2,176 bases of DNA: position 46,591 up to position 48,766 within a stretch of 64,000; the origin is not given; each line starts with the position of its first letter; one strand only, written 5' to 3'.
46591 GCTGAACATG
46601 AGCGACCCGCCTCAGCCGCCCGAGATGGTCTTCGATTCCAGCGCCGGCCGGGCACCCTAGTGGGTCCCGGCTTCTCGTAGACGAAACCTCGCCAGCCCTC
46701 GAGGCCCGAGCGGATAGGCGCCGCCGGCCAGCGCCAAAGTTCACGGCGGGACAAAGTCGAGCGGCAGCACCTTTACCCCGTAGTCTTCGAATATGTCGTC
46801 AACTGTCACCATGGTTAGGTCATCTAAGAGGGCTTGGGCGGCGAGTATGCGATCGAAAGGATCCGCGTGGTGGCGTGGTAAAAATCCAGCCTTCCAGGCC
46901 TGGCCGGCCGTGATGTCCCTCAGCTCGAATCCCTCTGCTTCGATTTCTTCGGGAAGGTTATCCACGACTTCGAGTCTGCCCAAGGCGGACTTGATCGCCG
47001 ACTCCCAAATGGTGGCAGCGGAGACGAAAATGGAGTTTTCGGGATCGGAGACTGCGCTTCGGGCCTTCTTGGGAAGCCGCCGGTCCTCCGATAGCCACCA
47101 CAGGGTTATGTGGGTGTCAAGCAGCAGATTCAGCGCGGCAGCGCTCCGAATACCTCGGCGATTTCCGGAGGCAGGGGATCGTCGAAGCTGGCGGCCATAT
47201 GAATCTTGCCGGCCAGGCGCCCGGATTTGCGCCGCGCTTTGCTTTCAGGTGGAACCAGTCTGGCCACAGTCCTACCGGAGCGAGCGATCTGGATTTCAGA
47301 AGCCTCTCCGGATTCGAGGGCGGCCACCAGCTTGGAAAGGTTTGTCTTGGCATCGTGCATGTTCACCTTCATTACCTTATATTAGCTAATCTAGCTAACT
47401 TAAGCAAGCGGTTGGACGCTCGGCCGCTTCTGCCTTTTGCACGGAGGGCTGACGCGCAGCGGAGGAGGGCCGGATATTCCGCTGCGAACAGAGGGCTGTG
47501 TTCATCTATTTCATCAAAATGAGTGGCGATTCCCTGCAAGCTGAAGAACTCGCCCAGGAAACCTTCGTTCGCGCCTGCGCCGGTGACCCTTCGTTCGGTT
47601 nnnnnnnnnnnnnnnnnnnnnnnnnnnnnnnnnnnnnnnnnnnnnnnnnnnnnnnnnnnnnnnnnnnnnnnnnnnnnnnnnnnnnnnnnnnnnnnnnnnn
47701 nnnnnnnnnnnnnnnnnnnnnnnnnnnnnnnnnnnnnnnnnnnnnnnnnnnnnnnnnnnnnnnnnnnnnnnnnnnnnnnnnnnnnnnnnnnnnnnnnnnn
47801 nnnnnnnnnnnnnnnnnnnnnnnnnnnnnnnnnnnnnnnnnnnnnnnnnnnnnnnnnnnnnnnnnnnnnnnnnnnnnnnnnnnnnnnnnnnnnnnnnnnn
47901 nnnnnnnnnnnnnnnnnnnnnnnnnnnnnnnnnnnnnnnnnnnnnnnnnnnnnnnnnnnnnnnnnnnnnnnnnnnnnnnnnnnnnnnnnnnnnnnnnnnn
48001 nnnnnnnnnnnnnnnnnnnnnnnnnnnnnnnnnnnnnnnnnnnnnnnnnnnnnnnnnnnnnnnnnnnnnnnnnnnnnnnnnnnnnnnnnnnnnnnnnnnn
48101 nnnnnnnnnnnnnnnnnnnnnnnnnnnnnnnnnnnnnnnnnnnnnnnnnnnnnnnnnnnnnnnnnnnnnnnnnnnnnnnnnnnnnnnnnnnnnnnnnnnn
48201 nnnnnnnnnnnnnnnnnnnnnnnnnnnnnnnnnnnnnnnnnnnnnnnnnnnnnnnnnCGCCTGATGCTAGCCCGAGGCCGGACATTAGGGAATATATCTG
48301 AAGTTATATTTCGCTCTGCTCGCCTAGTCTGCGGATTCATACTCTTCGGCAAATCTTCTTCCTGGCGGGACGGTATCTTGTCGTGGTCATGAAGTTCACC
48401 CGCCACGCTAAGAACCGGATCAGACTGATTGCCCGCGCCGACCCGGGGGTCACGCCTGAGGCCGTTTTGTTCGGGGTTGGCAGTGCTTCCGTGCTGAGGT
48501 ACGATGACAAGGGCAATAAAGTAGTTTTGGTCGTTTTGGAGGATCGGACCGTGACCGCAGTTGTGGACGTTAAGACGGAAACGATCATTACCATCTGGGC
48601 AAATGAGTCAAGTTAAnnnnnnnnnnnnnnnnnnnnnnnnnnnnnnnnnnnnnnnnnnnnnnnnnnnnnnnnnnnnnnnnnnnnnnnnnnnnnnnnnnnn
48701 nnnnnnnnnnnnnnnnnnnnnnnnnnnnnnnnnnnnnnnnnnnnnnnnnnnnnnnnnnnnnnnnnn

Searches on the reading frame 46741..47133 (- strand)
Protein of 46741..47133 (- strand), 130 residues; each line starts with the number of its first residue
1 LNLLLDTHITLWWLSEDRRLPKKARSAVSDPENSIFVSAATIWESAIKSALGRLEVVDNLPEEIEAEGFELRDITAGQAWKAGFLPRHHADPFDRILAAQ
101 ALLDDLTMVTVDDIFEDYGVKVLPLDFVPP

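Call 63: search_protein_families(library=pfam, proteins=[window:46741-47133:-], max_evalue=1)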
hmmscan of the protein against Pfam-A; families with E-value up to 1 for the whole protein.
window:46741-47133:- (130 aa): 1 family
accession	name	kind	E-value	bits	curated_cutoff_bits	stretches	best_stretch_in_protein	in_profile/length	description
PF01850.27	PIN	-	1.3e-15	58.5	23.6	1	4-119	2-118/120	PIN domain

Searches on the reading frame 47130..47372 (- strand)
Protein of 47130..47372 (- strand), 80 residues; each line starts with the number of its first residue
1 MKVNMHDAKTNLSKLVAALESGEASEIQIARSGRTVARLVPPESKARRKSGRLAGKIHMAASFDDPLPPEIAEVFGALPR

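Call 63: search_protein_families(library=pfam, proteins=[window:47130-47372:-], max_evalue=1)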
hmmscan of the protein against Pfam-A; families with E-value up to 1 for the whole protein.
window:47130-47372:- (80 aa): 1 family
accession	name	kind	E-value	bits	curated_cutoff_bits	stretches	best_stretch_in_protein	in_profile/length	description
PF02604.26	PhdYeFM_antitox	-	5.8e-06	26.4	29.8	1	2-46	3-46/74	Antitoxin Phd_YefM, type II toxin-antitoxin system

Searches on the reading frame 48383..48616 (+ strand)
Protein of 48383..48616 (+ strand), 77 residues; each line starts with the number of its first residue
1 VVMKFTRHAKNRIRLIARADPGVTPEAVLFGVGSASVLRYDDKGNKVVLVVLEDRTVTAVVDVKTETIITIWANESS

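Call 31: search_protein_families(library=ncbifam, proteins=[window:48383-48616:+], max_evalue=1)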
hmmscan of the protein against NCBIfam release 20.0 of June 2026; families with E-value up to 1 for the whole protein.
window:48383-48616:+ (77 aa): 2 families
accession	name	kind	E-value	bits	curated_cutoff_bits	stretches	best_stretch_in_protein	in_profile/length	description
TIGR02530.1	flg_new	equivalog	0.00047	20.8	83.2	1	3-75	15-80/96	TIGR02530 family flagellar biosynthesis protein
TIGR04366.1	cupin_WbuC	subfamily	0.027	14.4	42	1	24-75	55-106/132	WbuC family cupin fold metalloprotein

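Call 63: search_protein_families(library=pfam, proteins=[window:48383-48616:+], max_evalue=1)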
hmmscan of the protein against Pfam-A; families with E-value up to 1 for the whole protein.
window:48383-48616:+ (77 aa): 0 families
